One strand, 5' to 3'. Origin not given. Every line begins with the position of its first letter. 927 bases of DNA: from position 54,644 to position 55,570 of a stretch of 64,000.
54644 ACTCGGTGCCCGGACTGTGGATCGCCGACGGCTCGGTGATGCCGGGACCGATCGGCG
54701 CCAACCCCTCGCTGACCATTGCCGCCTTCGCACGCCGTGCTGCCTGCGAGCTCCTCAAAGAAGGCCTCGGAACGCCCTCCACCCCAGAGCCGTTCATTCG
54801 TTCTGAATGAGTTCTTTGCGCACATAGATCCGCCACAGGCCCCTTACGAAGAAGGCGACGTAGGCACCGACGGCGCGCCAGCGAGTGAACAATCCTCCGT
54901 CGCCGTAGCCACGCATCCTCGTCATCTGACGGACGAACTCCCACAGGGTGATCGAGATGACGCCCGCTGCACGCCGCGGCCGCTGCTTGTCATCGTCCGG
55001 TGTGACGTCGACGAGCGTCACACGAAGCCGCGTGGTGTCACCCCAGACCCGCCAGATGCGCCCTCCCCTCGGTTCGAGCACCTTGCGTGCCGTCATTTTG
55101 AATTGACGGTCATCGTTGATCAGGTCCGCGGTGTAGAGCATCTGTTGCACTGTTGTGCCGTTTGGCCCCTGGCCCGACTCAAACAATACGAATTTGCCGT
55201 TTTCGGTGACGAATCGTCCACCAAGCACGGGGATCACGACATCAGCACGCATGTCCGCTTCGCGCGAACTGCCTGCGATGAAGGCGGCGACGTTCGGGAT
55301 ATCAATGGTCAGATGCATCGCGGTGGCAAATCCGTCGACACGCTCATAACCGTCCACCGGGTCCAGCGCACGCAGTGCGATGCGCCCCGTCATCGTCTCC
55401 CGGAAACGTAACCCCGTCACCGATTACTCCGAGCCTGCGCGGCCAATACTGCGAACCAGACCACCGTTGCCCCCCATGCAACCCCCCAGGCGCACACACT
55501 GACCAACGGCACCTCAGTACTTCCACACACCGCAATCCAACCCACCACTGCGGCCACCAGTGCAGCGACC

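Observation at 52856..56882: Lower-GC accessory module bracketed by two LAL regulators: ChoD-like oxidase facing a hydrolase / 4-TM / orphan-protein operon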

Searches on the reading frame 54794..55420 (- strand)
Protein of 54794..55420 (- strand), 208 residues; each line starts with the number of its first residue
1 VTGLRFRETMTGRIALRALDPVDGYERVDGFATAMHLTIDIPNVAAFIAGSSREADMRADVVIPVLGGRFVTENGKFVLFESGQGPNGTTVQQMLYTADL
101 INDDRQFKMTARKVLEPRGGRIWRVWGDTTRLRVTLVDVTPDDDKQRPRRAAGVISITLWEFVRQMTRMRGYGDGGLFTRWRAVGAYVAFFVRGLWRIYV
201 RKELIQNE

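Call 4: search_protein_families(library=pfam, proteins=[window:54794-55420:-], max_evalue=0.01)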
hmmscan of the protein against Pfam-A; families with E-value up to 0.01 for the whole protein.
window:54794-55420:- (208 aa): 0 families

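Call 5: search_protein_families(library=ncbifam, proteins=[window:54794-55420:-], max_evalue=0.01)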
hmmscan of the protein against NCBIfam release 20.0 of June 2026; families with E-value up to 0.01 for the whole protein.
window:54794-55420:- (208 aa): 0 families

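Call 8: find_homologous_proteins(query=window:54794-55420:-)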
Query window:54794-55420:- (208 aa): 30 proteins with E <= 0.001 among 302 candidates.
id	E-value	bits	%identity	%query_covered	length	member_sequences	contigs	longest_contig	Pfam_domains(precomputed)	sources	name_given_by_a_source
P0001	2.6e-128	444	100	96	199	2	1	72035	-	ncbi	ncbi:MAG: hypothetical protein WBB00_28750 [Mycobacterium sp.]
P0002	1.0e-118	412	91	98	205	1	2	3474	-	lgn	-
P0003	6.1e-112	390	85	100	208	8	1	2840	-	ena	-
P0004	1.3e-88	314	72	96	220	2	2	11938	-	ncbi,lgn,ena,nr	ncbi:MAG: hypothetical protein U1D00_02360 [Mycobacterium sp.]|nr:hypothetical protein [Mycobacteriu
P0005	1.1e-84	301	68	98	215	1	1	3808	-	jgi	jgi:hypothetical protein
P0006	3.8e-84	299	68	100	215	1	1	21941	-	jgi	jgi:hypothetical protein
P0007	1.8e-83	297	68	100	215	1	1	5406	-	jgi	jgi:hypothetical protein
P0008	3.6e-83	296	68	100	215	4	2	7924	-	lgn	-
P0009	1.3e-82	294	68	98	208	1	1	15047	-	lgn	-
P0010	4.2e-82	293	70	96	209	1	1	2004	-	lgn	-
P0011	3.5e-81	290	70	96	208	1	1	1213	-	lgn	-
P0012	4.7e-81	289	67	96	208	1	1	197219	-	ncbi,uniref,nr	ncbi:hypothetical protein PDG61_23650 [Mycolicibacterium sp. BiH015]|uniref:hypothetical protein n=1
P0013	1.1e-80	288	70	96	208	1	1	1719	-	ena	-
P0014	1.9e-79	284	66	98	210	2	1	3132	-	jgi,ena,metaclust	metaclust:\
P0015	6.0e-78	279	66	98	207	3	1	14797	-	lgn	-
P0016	2.6e-76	274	65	98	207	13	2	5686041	-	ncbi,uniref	ncbi:hypothetical protein [Mycolicibacterium gilvum]|uniref:hypothetical protein n=1 Tax=Mycolicibac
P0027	1.9e-48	183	50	96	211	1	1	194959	-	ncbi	ncbi:hypothetical protein [Mycolicibacterium thermoresistibile]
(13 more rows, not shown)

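Call 9: find_encoding_contigs(protein=P0016, flank=8000, max_places=3)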
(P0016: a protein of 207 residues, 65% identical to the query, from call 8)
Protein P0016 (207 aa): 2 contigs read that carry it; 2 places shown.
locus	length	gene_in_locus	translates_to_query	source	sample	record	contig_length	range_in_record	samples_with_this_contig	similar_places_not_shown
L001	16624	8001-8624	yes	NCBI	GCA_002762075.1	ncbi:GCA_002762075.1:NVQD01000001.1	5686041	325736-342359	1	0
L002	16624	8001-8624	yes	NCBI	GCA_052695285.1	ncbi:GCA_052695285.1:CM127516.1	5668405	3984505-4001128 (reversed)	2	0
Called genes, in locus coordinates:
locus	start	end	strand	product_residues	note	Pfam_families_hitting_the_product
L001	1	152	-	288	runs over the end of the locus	PF01257:2Fe-2S_thioredx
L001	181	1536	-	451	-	PF00346:Complex1_49kDa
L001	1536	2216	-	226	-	PF00329:Complex1_30kDa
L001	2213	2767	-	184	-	PF01058:Oxidored_q6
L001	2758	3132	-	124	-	PF00507:Oxidored_q4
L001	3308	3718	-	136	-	-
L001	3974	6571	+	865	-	PF13401:AAA_22, PF08281:Sigma70_r4_2 (faint), PF00196:GerE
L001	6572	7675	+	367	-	PF00561:Abhydrolase_1 (faint)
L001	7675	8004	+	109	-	-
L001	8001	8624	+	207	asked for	-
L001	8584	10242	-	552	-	PF00732:GMC_oxred_N, PF05199:GMC_oxred_C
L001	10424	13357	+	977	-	PF13191:AAA_16, PF00196:GerE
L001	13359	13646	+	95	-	-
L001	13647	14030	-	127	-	PF12680:SnoaL_2 (weak)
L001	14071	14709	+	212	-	PF03848:TehB (weak), PF05724:TPMT (weak), PF05175:MTS, PF13489:Methyltransf_23, PF08241:Methyltransf_11, PF08242:Methyltransf_12, PF13649:Methyltransf_25, PF13847:Methyltransf_31, +1 more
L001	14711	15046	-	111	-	PF19802:DUF6285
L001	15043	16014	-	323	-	PF01636:APH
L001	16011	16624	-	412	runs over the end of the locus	PF02771:Acyl-CoA_dh_N, PF02770:Acyl-CoA_dh_M, PF00441:Acyl-CoA_dh_1, PF08028:Acyl-CoA_dh_2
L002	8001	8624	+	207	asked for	-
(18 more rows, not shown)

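Call 10: find_encoding_contigs(protein=P0027, flank=8000, max_places=3)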
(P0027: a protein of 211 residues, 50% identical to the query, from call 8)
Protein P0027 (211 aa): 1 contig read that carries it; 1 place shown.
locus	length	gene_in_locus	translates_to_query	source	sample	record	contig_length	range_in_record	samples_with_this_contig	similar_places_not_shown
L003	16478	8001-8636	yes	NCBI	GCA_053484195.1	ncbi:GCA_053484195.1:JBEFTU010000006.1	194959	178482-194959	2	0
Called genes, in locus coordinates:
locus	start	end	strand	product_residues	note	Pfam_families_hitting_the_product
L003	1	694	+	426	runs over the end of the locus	PF22660:RS_preATP-grasp-like, PF02786:CPSase_L_D2 (weak), PF02222:ATP-grasp, PF21244:PurT_C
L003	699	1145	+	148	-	PF26580:Mtb12_C (weak)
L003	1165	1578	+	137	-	PF00581:Rhodanese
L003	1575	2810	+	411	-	PF01053:Cys_Met_Meta_PP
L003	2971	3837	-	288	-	PF00106:adh_short, PF08659:KR, PF13561:adh_short_C2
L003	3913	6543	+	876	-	PF13191:AAA_16 (weak), PF13401:AAA_22 (weak), PF08281:Sigma70_r4_2 (faint), PF00196:GerE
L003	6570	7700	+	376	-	-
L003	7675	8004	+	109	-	-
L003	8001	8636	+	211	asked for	-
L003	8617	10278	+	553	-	PF00732:GMC_oxred_N, PF01266:DAO (faint), PF07992:Pyr_redox_2 (faint), PF05199:GMC_oxred_C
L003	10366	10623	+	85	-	-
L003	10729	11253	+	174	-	PF00583:Acetyltransf_1, PF13673:Acetyltransf_10, PF13508:Acetyltransf_7, PF08445:FR47 (weak)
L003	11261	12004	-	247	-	PF23023:Anti-Pycsar_Apyc1 (weak), PF00753:Lactamase_B, PF12706:Lactamase_B_2 (weak)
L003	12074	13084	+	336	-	PF00296:Bac_luciferase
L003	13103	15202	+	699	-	PF13500:AAA_26, PF07085:DRTGG, PF01515:PTA_PTB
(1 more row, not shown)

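Call 19: search_protein_representatives(alignment_id=A1)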
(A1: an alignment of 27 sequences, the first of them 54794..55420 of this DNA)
Query: 27 sequences, 205 profile positions. Proteins with E-value up to 0.001 (for the whole library): 1020; up to 1e-10: 402; up to 1e-30: 14. The best 150 are listed.
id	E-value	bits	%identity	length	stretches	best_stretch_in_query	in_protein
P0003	2.9e-100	350.5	-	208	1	1-202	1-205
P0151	3.6e-60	219.6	-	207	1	3-201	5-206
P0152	8.2e-47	176.0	-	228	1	3-202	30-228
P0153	5.2e-43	163.6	-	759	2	4-196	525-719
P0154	1.1e-42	162.5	-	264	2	4-139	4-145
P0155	3.1e-41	157.8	-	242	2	1-142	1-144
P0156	3.9e-40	154.2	-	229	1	3-202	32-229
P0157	7.4e-39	150.0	-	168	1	31-198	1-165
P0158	6.6e-38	146.9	-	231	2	1-139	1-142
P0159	5.9e-36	140.5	-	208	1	3-201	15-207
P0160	9.4e-36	139.9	-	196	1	1-201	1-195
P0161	1.9e-33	132.4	-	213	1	3-201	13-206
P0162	3.4e-33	131.5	-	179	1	10-139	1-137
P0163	9.8e-32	126.7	-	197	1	1-201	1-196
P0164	3.1e-30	121.9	-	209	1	2-201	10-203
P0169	1.1e-27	113.5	-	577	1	1-199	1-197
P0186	6.2e-22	94.7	-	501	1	2-200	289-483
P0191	7.1e-22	94.5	-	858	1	3-198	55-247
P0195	3.0e-21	92.5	-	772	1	4-200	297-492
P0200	5.3e-21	91.7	-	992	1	3-201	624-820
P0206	1.4e-20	90.4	-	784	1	3-196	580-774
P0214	5.1e-20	88.5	-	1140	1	2-196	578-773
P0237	4.8e-19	85.3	-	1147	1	12-196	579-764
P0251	1.2e-18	84.0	-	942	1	2-198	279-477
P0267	5.4e-18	81.9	-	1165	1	3-196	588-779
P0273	9.1e-18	81.1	-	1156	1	2-196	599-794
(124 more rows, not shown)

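Call 20: search_protein_families(library=pfam, proteins=[P0214, P0267, P0200, P0153, P0191, P0195, P0206, P0169, P0186, P0251], max_evalue=0.001)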
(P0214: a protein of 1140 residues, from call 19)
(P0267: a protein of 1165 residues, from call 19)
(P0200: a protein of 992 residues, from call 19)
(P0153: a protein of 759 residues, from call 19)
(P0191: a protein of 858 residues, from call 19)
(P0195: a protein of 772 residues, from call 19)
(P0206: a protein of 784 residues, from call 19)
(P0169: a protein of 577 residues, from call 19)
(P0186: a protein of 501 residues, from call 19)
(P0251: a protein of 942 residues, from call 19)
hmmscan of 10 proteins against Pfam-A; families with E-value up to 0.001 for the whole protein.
P0214 (1140 aa): 11 families
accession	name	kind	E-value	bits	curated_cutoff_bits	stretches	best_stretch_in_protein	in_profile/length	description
PF00732.25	GMC_oxred_N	-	3.4e-16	60.2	23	1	71-289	14-201/218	GMC oxidoreductase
PF00561.26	Abhydrolase_1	-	4.7e-13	49.8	25.8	1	824-954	2-120/245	alpha/beta hydrolase fold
PF05199.19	GMC_oxred_C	-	1.1e-12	49.1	24.6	1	474-546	74-139/139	GMC oxidoreductase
PF12697.13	Abhydrolase_6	-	6.3e-10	40.5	26.3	1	825-1119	1-208/217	Alpha/beta hydrolase family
PF01266.30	DAO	-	3.3e-09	37.2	27.9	1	16-49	1-34/353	FAD dependent oxidoreductase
PF12146.15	Hydrolase_4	-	7.5e-09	35.7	27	1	822-942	4-116/239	Serine aminopeptidase, S33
PF13450.12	NAD_binding_8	-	1.7e-06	28.6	21.9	1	19-48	1-30/68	NAD(P)-binding Rossmann-like domain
PF00890.30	FAD_binding_2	-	6.4e-06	26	20.4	1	16-48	1-33/414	FAD binding domain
PF12831.13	FAD_oxidored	-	2e-05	24.5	27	1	16-47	1-32/416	FAD dependent oxidoreductase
PF07992.20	Pyr_redox_2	-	8.2e-05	22.6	26.1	1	15-72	1-58/291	Pyridine nucleotide-disulphide oxidoreductase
PF00070.33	Pyr_redox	-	0.00041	21.3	22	0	17-55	2-40/82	Pyridine nucleotide-disulphide oxidoreductase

P0267 (1165 aa): 6 families
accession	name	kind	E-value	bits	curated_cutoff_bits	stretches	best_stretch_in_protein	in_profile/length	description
PF00732.25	GMC_oxred_N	-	9.3e-12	45.7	23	1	102-301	19-200/218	GMC oxidoreductase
PF05199.19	GMC_oxred_C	-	5.3e-11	43.7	24.6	1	495-557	84-139/139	GMC oxidoreductase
PF01266.30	DAO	-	4.6e-06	26.8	27.9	0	29-62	2-35/353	FAD dependent oxidoreductase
PF07992.20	Pyr_redox_2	-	3e-05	24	26.1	0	27-98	1-72/291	Pyridine nucleotide-disulphide oxidoreductase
PF00890.30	FAD_binding_2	-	0.00021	21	20.4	1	29-60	2-33/414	FAD binding domain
PF13450.12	NAD_binding_8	-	0.00024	21.8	21.9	0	31-60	1-30/68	NAD(P)-binding Rossmann-like domain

P0200 (992 aa): 0 families

P0153 (759 aa): 1 family
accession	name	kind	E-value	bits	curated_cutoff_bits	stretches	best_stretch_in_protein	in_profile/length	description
PF01734.28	Patatin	-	9.4e-19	68.8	27.7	1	25-184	1-180/191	Patatin-like phospholipase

P0191 (858 aa): 0 families

P0195 (772 aa): 1 family
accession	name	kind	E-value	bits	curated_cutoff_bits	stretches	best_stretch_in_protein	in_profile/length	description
PF01734.28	Patatin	-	1.6e-14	55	27.7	1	11-174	1-190/191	Patatin-like phospholipase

P0206 (784 aa): 6 families
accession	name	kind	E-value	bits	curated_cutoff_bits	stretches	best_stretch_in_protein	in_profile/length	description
PF00732.25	GMC_oxred_N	-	6.7e-13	49.4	23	1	77-290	14-201/218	GMC oxidoreductase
PF05199.19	GMC_oxred_C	-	2e-12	48.3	24.6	1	483-547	82-139/139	GMC oxidoreductase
PF07992.20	Pyr_redox_2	-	5.8e-06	26.4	26.1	0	16-53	2-39/291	Pyridine nucleotide-disulphide oxidoreductase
PF01266.30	DAO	-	3.1e-05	24.1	27.9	0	17-49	2-34/353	FAD dependent oxidoreductase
PF00890.30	FAD_binding_2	-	3.4e-05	23.7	20.4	1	17-49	2-34/414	FAD binding domain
PF00070.33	Pyr_redox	-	0.0003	21.7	22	1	17-66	2-51/82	Pyridine nucleotide-disulphide oxidoreductase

P0169 (577 aa): 1 family
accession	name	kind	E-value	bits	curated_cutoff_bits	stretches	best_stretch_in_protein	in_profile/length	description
PF00561.26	Abhydrolase_1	-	3e-07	30.8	25.8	1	259-371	2-102/245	alpha/beta hydrolase fold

P0186 (501 aa): 1 family
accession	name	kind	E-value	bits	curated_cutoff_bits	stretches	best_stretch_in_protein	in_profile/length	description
PF01734.28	Patatin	-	2.2e-11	44.8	27.7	1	11-166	1-182/191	Patatin-like phospholipase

P0251 (942 aa): 2 families
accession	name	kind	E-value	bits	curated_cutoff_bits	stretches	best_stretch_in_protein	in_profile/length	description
PF01266.30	DAO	-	8e-11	42.5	27.9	1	101-177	147-213/353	FAD dependent oxidoreductase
PF13450.12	NAD_binding_8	-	3.3e-06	27.7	21.9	1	19-57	1-39/68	NAD(P)-binding Rossmann-like domain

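Call 25: list_cluster_members(proteins=[P0214, P0267, P0237, P0273, P0206, P0169, P0153, P0186, P0200, P0191])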
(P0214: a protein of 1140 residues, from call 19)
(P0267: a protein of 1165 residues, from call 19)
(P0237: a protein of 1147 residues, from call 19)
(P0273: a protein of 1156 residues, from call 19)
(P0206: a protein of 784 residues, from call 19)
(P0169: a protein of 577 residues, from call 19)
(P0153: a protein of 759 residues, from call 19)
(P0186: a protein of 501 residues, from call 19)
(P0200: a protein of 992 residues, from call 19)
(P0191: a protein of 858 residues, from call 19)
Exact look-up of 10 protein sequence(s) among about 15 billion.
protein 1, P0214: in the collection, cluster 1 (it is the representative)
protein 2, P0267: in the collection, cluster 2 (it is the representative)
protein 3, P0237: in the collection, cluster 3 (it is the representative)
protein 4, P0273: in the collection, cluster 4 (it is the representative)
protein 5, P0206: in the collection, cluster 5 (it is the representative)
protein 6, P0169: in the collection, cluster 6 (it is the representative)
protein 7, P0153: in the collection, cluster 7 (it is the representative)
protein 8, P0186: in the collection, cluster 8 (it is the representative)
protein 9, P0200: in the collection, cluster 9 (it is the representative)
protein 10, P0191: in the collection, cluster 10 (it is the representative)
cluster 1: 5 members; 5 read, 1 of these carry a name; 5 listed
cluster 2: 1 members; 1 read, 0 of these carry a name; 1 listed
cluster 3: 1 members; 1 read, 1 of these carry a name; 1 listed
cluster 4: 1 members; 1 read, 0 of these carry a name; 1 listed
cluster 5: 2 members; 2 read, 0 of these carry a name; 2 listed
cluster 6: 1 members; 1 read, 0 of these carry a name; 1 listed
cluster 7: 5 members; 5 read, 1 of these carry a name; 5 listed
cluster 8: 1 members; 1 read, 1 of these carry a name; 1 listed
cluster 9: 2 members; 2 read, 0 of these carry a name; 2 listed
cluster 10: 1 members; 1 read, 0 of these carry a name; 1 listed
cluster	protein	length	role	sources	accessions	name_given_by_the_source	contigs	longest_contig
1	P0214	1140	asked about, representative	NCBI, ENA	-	-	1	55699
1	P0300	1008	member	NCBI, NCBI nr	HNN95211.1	MAG TPA: alpha/beta fold hydrolase, partial [Pseudomonadota bacterium] | alpha/beta fold hydrolase [Pseudomonadota bacterium]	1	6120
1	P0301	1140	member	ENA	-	-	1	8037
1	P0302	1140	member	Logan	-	-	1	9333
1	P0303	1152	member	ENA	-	-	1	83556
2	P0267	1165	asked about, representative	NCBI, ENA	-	-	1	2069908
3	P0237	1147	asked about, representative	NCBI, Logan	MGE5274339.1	MAG: alpha/beta fold hydrolase [Verrucomicrobiota bacterium]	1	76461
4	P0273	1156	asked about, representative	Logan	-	-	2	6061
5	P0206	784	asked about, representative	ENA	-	-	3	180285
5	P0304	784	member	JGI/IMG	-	-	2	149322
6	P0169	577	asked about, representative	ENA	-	-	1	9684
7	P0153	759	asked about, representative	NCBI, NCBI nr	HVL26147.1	MAG TPA: patatin-like phospholipase family protein [Thermomicrobiales bacterium] | patatin-like phospholipase family protein [Thermomicrobiales bacterium]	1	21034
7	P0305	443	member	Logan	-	-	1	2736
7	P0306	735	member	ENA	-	-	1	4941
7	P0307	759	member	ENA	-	-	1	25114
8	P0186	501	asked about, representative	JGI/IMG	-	predicted acylesterase/phospholipase RssA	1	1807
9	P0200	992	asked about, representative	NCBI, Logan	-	-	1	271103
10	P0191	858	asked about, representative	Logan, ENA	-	-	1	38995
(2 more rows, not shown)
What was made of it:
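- Other fusions come from Pseudomonadota and Verrucomicrobiota, and a patatin-barrel fusion from Thermomicrobiales (call 25).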

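Call 29: predict_structure(alignment_id=A1)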
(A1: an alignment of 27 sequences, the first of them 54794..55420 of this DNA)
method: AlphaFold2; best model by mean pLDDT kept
length: 208 residues; sequences in the alignment: 27
mean_pLDDT: 88.1   pTM: 0.83
mean pLDDT of the five models: 88.1, 88.0, 86.7, 86.7, 86.5
residues with pLDDT >= 90: 116; 70-90: 80; 50-70: 10; < 50: 2
segments of 3 or more residues with pLDDT < 50: none
pLDDT, mean of each block of 10 residues (from residue 1): 92 90 86 94 94 93 89 95 84 95 93 81 77 94 84 91 87 90 93 87 55
secondary structure, 60 per line:
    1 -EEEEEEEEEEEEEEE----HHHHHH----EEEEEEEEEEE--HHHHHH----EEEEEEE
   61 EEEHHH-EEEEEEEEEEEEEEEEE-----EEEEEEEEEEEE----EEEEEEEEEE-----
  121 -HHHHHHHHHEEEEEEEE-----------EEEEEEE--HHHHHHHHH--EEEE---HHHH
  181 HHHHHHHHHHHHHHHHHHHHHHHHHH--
elements in order: E2-16 H21-26 E31-41 H44-49 E54-63 E68-84 E90-101 E106-115 H122-130 E131-138 E150-156 H159-167 E170-173 H177-206
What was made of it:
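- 54794..55420 (-): 208-aa protein of a new domain family: beta-barrel plus long C-terminal helix, signature F-x-E-x-M-x-G at residues 6-12. The GTG start overlaps the 4-TM stop. AF2 model pLDDT 88, with about 9 strands and a helix at 177-206 (call 29).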

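Call 33: fold_search(model_id=the predicted structure, library=pdb)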
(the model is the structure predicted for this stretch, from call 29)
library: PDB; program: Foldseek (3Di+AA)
matches with E <= 10: 538; with E <= 0.001: 0
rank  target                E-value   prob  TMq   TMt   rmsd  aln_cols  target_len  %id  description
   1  2fr2                  4.3e-02  0.63  0.27  0.33  15.6       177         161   10  Crystal Structure of Rv2717c from M. tuberculosis (released 2006-01-31)
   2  7x81_A                5.3e-02  0.18  0.17  0.22  14.6       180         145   10  The crystal structure of PloI4-C16M/D46A/I137V in complex with exo-2+2 adduct (released 2023-02-08)
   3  2ich_A                7.8e-02  0.30  0.25  0.18  10.0       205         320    8  CRYSTAL STRUCTURE OF A PUTATIVE ATTH (NE1406) FROM NITROSOMONAS EUROPAEA AT 2.00 A RESOLUTION (released 2006-10-03)
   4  7ye6_A                1.2e-01  0.15  0.17  0.08  11.4       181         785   14  BAM-EspP complex structure with BamA-N427C/EspP-R1297C mutations in nanodisc (released 2023-07-12)
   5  4egd_B                1.3e-01  0.23  0.21  0.20  11.5       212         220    8  1.85 Angstrom crystal structure of native hypothetical protein SAOUHSC_02783 from Staphylococcus aureus (released 2012-04-11)
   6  2asn                  1.5e-01  0.51  0.28  0.32  12.3       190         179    8  Crystal structure of D1A mutant of nitrophorin 2 complexed with imidazole (released 2006-08-01)
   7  1pm1                  1.8e-01  0.44  0.29  0.32  12.3       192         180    7  Crystal structure of nitrophorin 2 L122V/L132V mutant complex with imidazole (released 2004-06-22)
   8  4xmh_A                1.8e-01  0.41  0.25  0.28   8.1       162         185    8  Crystal structure of nitrophorin 7 from Rhodnius prolixus at pH 7.8 complexed with Gly-Gly-Gly (released 2015-07-29)
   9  4xmc                  1.8e-01  0.33  0.25  0.27  10.1       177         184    7  Crystal structure of nitrophorin 7 from Rhodnius prolixus at pH 5.8 (released 2015-07-29)
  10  4gdz                  2.3e-01  0.28  0.23  0.29   8.8       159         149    8  Crystal structure of a DUF4251 family protein (BACEGG_02002) from Bacteroides eggerthii DSM 20697 at 1.95 A resolution (released 2012-08-22)
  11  6ymn_BBB              2.5e-01  0.10  0.18  0.18  15.1       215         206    9  Crystal structure of the Diels Alderase AbmU from Streptomyces koyangensis (released 2021-04-21)
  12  5bu3_A                2.6e-01  0.10  0.17  0.20  15.2       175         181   11  Crystal Structure of Diels-Alderase PyrI4 in complex with its product (released 2016-02-24)
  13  6s8v_A                2.8e-01  0.12  0.19  0.21  13.6       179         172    5  Structure of the high affinity Anticalin P3D11 in complex with the human CD98 heavy chain ectodomain (released 2020-03-04)
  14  5m6j                  2.9e-01  0.25  0.25  0.27  10.0       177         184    7  Crystal structure of nitrophorin 7 E27V mutant from Rhodnius prolixus (released 2017-12-20)
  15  4pn0_D                2.9e-01  0.03  0.10  0.09  19.4       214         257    8  Structure of S. pombe Pct1 RNA triphosphatase (released 2014-11-12)
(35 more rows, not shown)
